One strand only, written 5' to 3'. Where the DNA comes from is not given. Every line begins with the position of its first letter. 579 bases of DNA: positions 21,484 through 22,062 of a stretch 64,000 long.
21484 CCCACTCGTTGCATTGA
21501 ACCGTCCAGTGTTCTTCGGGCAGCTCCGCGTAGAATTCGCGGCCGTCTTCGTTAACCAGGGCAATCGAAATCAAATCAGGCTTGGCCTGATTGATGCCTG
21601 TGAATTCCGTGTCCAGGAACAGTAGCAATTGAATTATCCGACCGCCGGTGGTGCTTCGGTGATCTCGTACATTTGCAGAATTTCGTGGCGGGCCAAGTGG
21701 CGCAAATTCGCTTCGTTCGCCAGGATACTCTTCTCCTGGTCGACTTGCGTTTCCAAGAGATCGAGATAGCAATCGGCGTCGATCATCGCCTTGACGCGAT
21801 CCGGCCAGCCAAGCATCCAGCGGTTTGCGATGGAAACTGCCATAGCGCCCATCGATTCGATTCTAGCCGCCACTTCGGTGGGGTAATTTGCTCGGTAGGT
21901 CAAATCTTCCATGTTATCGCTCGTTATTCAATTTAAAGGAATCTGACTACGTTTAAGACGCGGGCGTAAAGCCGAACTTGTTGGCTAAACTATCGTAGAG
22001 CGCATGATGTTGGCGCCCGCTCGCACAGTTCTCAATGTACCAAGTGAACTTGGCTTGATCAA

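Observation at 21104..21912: Second tandem cassette: unrelated 92-aa ORF plus a paralogous DEDDh exonuclease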

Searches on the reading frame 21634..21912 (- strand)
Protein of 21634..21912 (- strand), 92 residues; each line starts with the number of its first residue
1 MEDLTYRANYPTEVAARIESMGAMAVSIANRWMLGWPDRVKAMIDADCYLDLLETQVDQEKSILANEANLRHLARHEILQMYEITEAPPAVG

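Call 3: search_protein_families(library=pfam, proteins=[window:21634-21912:-], max_evalue=0.1)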
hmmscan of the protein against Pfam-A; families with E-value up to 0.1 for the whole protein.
window:21634-21912:- (92 aa): 0 families

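Call 7: search_protein_families(library=ncbifam, proteins=[window:21634-21912:-], max_evalue=0.1)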
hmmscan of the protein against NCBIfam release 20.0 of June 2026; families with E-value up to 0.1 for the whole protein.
window:21634-21912:- (92 aa): 1 family
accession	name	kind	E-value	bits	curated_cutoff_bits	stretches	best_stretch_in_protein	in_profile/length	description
TIGR01968.1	minD_bact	equivalog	0.016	14.6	212.9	1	15-86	120-191/261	septum site-determining protein MinD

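Call 8: find_homologous_proteins(query=window:21634-21912:-, max_evalue=0.01)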
Query window:21634-21912:- (92 aa): 77 proteins with E <= 0.01 among 77 candidates.
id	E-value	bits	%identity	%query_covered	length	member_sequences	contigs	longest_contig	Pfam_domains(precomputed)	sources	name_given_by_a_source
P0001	4.2e-54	198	100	100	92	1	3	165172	-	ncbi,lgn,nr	ncbi:MAG: hypothetical protein HYS18_02115 [Burkholderiales bacterium]|nr:hypothetical protein [Burk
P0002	1.1e-35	139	67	99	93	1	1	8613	-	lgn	-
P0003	2.0e-35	138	69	99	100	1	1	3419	-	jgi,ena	-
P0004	2.8e-33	131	70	98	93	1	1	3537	-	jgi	jgi:hypothetical protein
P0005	2.9e-33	131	69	99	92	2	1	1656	-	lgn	-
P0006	9.9e-33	130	68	99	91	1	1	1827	-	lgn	-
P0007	1.1e-32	129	68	100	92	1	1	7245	-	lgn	-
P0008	1.3e-32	129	70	97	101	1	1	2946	-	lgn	-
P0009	2.9e-32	128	70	99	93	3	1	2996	-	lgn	-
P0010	5.7e-32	127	67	99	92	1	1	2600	-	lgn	-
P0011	6.5e-32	127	67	97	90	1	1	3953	-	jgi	jgi:hypothetical protein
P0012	1.4e-31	126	70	88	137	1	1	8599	-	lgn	-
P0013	2.7e-31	125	69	97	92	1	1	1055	-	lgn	-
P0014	2.8e-31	125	66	99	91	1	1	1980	-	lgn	-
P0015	3.2e-31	125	66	97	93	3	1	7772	-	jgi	-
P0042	7.5e-29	117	63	98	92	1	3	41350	-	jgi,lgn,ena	-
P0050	2.2e-28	116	62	99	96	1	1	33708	-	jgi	jgi:hypothetical protein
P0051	7.4e-28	114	60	97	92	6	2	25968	-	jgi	jgi:hypothetical protein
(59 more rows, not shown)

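Call 9: find_encoding_contigs(protein=P0042, flank=4000, max_places=3)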
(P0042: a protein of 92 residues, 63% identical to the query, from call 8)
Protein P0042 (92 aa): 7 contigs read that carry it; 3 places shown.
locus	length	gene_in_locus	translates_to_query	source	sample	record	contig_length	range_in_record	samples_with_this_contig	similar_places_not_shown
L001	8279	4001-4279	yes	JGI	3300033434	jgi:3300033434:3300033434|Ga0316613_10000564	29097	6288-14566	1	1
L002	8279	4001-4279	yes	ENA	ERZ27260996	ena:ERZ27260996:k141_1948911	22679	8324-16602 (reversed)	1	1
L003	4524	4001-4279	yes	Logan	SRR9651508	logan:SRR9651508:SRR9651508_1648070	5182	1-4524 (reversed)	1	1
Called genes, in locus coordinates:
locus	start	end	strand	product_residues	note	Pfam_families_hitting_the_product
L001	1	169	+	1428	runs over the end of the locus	PF13191:AAA_16, PF13414:TPR_11 (weak), PF13424:TPR_12 (weak), PF00515:TPR_1 (weak), PF13181:TPR_8 (weak), PF13432:TPR_16, PF13414:TPR_11, PF13432:TPR_16, +39 more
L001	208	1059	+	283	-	-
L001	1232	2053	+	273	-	-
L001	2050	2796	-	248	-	PF07505:DUF5131, PF17338:GP88 (faint)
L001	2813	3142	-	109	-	PF01381:HTH_3, PF13560:HTH_31, PF22495:HTH_92 (weak)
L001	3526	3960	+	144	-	-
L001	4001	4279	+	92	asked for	-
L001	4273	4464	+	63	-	-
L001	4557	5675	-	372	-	-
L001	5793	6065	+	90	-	-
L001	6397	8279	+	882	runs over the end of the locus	PF00665:rve (faint), PF09299:Mu-transpos_C (weak)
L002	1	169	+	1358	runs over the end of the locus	PF13191:AAA_16, PF13414:TPR_11 (weak), PF13424:TPR_12 (weak), PF00515:TPR_1 (weak), PF13181:TPR_8 (weak), PF13414:TPR_11 (weak), PF13424:TPR_12 (weak), PF13431:TPR_17 (weak), +29 more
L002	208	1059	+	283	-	-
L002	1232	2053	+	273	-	-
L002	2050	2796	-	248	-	PF07505:DUF5131, PF17338:GP88 (faint)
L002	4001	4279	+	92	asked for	-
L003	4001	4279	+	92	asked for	-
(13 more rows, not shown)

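Call 10: find_encoding_contigs(protein=P0050, flank=4000, max_places=2)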
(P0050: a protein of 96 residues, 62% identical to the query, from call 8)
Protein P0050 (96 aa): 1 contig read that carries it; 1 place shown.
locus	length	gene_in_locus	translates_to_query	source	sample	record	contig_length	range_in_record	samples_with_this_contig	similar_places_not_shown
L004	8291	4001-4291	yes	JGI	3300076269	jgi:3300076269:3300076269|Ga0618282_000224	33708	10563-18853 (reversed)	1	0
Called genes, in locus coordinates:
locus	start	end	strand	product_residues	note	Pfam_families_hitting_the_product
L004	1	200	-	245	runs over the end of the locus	-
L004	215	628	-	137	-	-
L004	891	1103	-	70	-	-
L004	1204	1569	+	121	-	PF21983:NikA-like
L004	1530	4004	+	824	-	PF03432:Relaxase, PF22863:TraI_middle, PF18821:LPD7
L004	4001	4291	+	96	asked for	-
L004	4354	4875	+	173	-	PF00929:RNase_T (faint)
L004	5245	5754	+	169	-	-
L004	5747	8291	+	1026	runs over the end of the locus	PF02384:N6_Mtase, PF20473:MmeI_Mtase, PF07669:Eco57I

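Call 11: find_encoding_contigs(protein=P0051, flank=4000, max_places=2)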
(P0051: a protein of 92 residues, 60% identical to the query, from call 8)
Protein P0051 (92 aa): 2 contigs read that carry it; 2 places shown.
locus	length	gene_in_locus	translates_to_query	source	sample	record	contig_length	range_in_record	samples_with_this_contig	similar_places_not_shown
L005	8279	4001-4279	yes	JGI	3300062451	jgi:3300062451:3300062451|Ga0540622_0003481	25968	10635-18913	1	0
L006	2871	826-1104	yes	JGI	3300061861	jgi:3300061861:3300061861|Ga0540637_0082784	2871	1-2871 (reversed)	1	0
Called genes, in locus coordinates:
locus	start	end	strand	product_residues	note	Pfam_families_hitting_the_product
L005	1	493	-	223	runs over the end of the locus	PF00665:rve, PF13683:rve_3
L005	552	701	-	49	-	-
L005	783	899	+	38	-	-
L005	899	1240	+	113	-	PF05717:TnpB_IS66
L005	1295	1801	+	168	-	PF13007:LZ_Tnp_IS66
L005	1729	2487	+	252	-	PF13005:zf-IS66 (faint), PF03050:DDE_Tnp_IS66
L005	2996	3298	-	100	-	PF12844:HTH_19 (weak), PF13560:HTH_31, PF01381:HTH_3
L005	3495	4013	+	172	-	-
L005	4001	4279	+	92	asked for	-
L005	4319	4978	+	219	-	-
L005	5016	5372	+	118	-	-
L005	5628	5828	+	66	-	PF18495:VbhA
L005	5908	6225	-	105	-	PF00816:Histone_HNS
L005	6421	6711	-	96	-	-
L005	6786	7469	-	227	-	PF02586:SRAP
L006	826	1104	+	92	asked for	-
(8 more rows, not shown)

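Call 15: find_related_loci(query=A1, collection=genome_contigs, flank=6000)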
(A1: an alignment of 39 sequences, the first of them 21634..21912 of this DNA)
Query A1 (92 aa) in genome_contigs; peptide patterns used: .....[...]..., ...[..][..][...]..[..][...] (x = any residue, [..] = any of these).
140 stretches matched a pattern; 73 encode a relative of the query (tblastn E <= 1e-3); 73 distinct loci.
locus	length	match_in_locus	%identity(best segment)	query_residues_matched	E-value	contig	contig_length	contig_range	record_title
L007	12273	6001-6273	67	1-91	1e-39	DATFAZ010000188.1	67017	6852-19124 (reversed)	MAG TPA_asm: Noviherbaspirillum sp. isolate SMAG_U8515 k141_108611, whole genome shotgun sequence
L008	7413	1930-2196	67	1-89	6e-39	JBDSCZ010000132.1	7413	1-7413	MAG: Burkholderiaceae bacterium isolate cluster1_bin.17 k127_10701947, whole genome shotgun sequence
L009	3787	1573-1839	64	1-89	7e-37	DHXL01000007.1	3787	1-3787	MAG TPA_asm: Oxalobacteraceae bacterium UBA5157 UBA5157_contig_34235, whole genome shotgun sequence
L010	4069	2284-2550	65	1-89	4e-35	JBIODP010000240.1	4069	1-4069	MAG: Burkholderiales bacterium isolate GcC11-1 k141_669335_length_4069_cov_11.0000, whole genome shotgun sequence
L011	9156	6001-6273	60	1-91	2e-35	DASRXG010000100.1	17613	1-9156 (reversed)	MAG TPA_asm: Noviherbaspirillum sp. isolate SMAG_U12062 k141_163560, whole genome shotgun sequence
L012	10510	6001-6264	60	2-89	6e-35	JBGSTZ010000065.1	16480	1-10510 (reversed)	MAG: Burkholderiaceae bacterium isolate JTS-AC420 k141_2823134, whole genome shotgun sequence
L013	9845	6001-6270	60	1-90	6e-35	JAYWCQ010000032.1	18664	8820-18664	MAG: Polaromonas sp. isolate GL94_UP_metabat_141 GL94_UP_metabat_141_31, whole genome shotgun sequence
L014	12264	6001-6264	61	2-89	2e-33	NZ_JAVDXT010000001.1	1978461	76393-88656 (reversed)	Rhodoferax ferrireducens strain BE313 Ga0454574_01, whole genome shotgun sequence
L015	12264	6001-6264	61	2-89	1e-32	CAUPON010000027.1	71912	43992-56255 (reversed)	MAG: uncultured Albidiferax sp. isolate m13-metabat.12 genome assembly, contig: m13-c109, whole genome shotgun sequence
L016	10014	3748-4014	56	1-89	6e-32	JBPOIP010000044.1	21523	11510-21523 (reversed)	MAG: Pseudomonadota bacterium isolate MAG_371 c_000000561913, whole genome shotgun sequence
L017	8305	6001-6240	63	1-80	5e-31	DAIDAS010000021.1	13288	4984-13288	MAG TPA_asm: bacterium isolate clean1845 k141_32831, whole genome shotgun sequence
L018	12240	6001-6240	60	10-89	3e-30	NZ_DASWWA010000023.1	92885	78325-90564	MAG: Methylotenera sp. isolate SMAG_U3644 k141_489002, whole genome shotgun sequence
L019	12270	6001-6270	52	1-90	3e-29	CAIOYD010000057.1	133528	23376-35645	MAG: uncultured Oxalobacteraceae bacterium isolate MJ-time_bin-6643 genome assembly, contig: bin-6643:57/78, whole genom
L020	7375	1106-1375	52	1-90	1e-28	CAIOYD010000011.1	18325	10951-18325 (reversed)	MAG: uncultured Oxalobacteraceae bacterium isolate MJ-time_bin-6643 genome assembly, contig: bin-6643:11/78, whole genom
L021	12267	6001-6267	49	1-89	1e-26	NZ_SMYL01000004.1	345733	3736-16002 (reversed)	Sapientia aquatica strain SA-152 NODE_4_length_345733_cov_53.685231, whole genome shotgun sequence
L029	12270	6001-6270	44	1-91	2e-23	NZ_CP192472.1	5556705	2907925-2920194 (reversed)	Variovorax paradoxus NBRC 15149 strain 35b25 chromosome 1, complete sequence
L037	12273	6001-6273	40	1-91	2e-20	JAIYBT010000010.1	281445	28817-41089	MAG: Methylophilaceae bacterium isolate E1_MAG_00055 pond_E1_MAG_00055_000000000005, whole genome shotgun sequence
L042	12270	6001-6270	41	1-91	5e-18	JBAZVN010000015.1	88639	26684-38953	MAG: Gallionellaceae bacterium isolate SO_2017_GW1_253 NODE_1633_length_88639_cov_7.883846_OW334_2017, whole genome shot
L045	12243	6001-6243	44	10-91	3e-17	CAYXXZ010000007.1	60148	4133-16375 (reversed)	MAG TPA_asm: uncultured Porticoccaceae bacterium isolate binchicken_co173_116 genome assembly, contig: NODE_1708_length_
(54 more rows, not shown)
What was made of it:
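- Checked: It occurs in 73 species-level genome loci (call 15).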

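Call 16: search_solved_structures(query=A1, max_evalue=10)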
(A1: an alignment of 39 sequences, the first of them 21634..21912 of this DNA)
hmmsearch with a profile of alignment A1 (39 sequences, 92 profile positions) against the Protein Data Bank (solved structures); distinct sequences matched with E-value up to 10: 0.

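Call 20: predict_structure(alignment_id=A1)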
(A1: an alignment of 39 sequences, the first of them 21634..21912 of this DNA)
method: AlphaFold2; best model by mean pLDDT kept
length: 92 residues; sequences in the alignment: 39
mean_pLDDT: 88.3   pTM: 0.80
mean pLDDT of the five models: 88.3, 86.9, 86.7, 86.2, 84.4
residues with pLDDT >= 90: 53; 70-90: 33; 50-70: 6; < 50: 0
segments of 3 or more residues with pLDDT < 50: none
pLDDT, mean of each block of 10 residues (from residue 1): 86 97 95 95 96 94 76 77 84 65
secondary structure, 60 per line:
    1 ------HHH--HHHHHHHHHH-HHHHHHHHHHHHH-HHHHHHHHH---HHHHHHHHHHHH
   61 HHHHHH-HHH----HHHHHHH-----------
elements in order: H12-21 H23-35 H37-45 H49-66 H75-81
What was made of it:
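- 21634..21912 (-): orf92: a conserved small acidic (pI 4.6) five-helix protein from an unannotated family. Structure: AF2 pLDDT 88.3, pTM 0.80 (call 20).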

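Call 26: search_dna_similar(query=window:21634-21912:-, collection=plasmids, mode=protein, max_evalue=0.001, max_rows=30)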
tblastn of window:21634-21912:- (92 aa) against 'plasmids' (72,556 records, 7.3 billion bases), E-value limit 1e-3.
Records with a match: 2; places in all: 2; records where one place covers at least 80% of the query: 2.
Best place of each record, by identity: <60% 2.
By first word of the organism name: Cupriavidus 1; Acidovorax 1.
By predicted mobility (MOB-suite, as given by PLSDB): mobilizable 2.
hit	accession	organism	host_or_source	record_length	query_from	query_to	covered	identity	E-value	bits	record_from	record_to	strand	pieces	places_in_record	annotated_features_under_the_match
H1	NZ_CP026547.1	Cupriavidus metallidurans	single cell,soil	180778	1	91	99%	51.6%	1e-21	94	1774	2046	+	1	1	hypothetical protein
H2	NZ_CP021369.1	Acidovorax carolinensis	-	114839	1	89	97%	46.1%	1e-18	85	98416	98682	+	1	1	hypothetical protein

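Call 27: search_protein_families(library=padloc, proteins=[window:21634-21912:-], max_evalue=0.01)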
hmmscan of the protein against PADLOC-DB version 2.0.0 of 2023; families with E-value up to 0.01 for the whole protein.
window:21634-21912:- (92 aa): 0 families

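Call 28: get_annotated_region(hit=H1, flank=7000)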
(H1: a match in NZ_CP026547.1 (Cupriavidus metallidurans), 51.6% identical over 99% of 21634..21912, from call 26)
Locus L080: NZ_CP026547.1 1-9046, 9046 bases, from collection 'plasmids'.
description: Cupriavidus metallidurans strain Ni-2 plasmid unnamed3
organism: Cupriavidus metallidurans (NCBI taxid 119219)
taxonomy: Bacteria; Pseudomonadota; Betaproteobacteria; Burkholderiales; Burkholderiaceae; Cupriavidus; Cupriavidus metallidurans
host: -; source: single cell,soil; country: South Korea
typing (MOB-suite, as given by PLSDB): mobilizable; relaxase MOBP
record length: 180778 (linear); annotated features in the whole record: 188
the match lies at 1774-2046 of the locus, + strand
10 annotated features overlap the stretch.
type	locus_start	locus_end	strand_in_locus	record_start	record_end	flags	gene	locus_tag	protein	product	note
CDS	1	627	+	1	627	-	-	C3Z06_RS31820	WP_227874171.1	hypothetical protein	-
CDS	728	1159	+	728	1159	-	-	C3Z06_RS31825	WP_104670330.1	hypothetical protein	-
CDS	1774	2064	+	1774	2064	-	-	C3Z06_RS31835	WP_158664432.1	hypothetical protein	-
CDS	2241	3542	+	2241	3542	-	-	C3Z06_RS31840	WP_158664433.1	N-6 DNA methylase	GO:0006306 - DNA methylation [Evidence IEA]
CDS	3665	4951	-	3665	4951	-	-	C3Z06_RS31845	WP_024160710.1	arsenic transporter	GO:0046685 - response to arsenic-containing substance [Evidence IEA]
CDS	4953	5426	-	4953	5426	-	-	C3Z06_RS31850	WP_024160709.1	CBS domain-containing protein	-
CDS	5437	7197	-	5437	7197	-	arsA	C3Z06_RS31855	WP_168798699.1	arsenical pump-driving ATPase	GO:0071722 - detoxification of arsenic-containing substance [Evidence IEA]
CDS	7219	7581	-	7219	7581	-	arsD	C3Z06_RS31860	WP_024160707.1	arsenite efflux transporter metallochaperone ArsD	-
CDS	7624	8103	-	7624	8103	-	-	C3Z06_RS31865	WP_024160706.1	arsenate reductase ArsC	-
CDS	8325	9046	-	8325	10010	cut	-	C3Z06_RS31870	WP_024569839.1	site-specific integrase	-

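Call 29: get_annotated_region(hit=H2, flank=7000)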
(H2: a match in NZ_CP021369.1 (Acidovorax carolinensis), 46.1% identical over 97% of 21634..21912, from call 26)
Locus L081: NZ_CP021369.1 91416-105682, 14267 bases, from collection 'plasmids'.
description: Acidovorax carolinensis strain P4 plasmid pACP4.3, complete sequence
organism: Acidovorax carolinensis (NCBI taxid 553814)
taxonomy: Bacteria; Pseudomonadota; Betaproteobacteria; Burkholderiales; Comamonadaceae; Acidovorax; Acidovorax carolinensis
host: -; source: -; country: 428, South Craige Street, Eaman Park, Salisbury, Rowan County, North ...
typing (MOB-suite, as given by PLSDB): mobilizable; relaxase MOBP
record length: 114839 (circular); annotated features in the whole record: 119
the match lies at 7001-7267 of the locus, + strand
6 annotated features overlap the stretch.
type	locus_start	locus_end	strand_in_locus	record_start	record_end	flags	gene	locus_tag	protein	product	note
CDS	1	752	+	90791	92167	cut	-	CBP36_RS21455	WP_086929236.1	hypothetical protein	-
CDS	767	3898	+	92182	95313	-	-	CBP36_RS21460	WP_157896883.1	LPD1 domain-containing protein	-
CDS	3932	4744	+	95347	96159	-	-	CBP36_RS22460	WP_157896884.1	hypothetical protein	-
CDS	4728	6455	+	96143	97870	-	-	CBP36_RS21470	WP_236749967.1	DNA cytosine methyltransferase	-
CDS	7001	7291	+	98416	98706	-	-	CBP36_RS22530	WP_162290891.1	hypothetical protein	-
CDS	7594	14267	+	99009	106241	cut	-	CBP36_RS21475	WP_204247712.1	N-6 DNA methylase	GO:0006306 - DNA methylation [Evidence IEA]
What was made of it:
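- On Polyvalent-protein-associated gene set of conjugative elements and phages: LPD1 and methylase genes are neighbours on plasmids (call 29).
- On plasmids it sits beside LPD1, cytosine-methylase and N6-methylase genes (calls 28, 29).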

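Call 54: fold_search(model_id=the predicted structure, library=viral)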
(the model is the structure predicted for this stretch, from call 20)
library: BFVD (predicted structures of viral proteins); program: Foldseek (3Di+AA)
matches with E <= 10: 6; with E <= 0.001: 0
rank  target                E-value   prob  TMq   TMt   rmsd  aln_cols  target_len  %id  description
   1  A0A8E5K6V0            3.2e+00  0.06  0.28  0.20  18.6        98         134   16  (no name in the UniProt tables at hand)
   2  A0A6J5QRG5            6.8e+00  0.01  0.21  0.17  17.9       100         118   21  Uncharacterized protein [uncultured Caudovirales phage]
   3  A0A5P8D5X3            8.6e+00  0.03  0.26  0.26  10.8        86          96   10  Uncharacterized protein [Ralstonia phage P-PSG-11]
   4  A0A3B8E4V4            8.6e+00  0.02  0.22  0.26   9.0        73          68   15  Uncharacterized protein [Proteus phage Stubb]
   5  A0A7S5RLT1            9.7e+00  0.03  0.27  0.12  15.1        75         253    8  (no name in the UniProt tables at hand)
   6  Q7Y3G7                9.7e+00  0.03  0.35  0.16  13.1       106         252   12  Lysozyme inhibitor LprI-like N-terminal domain-containing protein [Escherichia phage RB49]

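Call 57: search_protein_representatives(alignment_id=A1)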
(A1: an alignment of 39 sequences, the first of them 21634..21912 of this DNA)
Query: 39 sequences, 92 profile positions. Proteins with E-value up to 0.001 (for the whole library): 128; up to 1e-10: 78; up to 1e-30: 2. The best 128 are listed.
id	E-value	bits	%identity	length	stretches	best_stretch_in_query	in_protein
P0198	1.2e-32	128.0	-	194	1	2-91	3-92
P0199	2.5e-31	123.8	-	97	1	1-86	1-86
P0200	6.5e-30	119.3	-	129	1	1-90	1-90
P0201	1.1e-28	115.4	-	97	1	2-89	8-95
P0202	1.1e-28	115.3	-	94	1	1-90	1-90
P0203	1.2e-28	115.2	-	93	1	1-91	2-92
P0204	2.0e-28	114.5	-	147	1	1-90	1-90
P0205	3.3e-27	110.6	-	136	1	1-90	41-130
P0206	7.6e-27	109.5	-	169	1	1-91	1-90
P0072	2.3e-26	107.9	-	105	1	3-70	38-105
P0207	8.7e-26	106.1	-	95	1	2-90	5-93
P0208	1.9e-25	104.9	-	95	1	1-89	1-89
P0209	2.6e-25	104.6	-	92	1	1-90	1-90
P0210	3.7e-25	104.0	-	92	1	1-91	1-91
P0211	4.5e-25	103.8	-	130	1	2-68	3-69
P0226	7.3e-20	87.1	-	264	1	3-90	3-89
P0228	2.7e-19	85.2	-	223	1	21-90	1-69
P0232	5.8e-19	84.2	-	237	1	2-90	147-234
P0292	2.5e-07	46.9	-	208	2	10-87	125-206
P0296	7.6e-07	45.4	-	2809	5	20-42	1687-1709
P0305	5.1e-06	42.7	-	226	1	33-90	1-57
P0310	1.2e-05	41.5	-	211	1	5-83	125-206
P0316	2.2e-05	40.6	-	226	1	2-54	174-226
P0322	1.2e-04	38.3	-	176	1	3-88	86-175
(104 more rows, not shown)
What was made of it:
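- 21634..21912 (-): Family size: 77 clusters (call 8), 128 representatives at 50% identity (call 57), 73 genome loci (call 15).
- Checked: Conservation of orf92: it has 77 clusters at 40-70% identity, nearly all about 90-96 aa (call 8), and 128 representatives at 50% identity (call 57).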
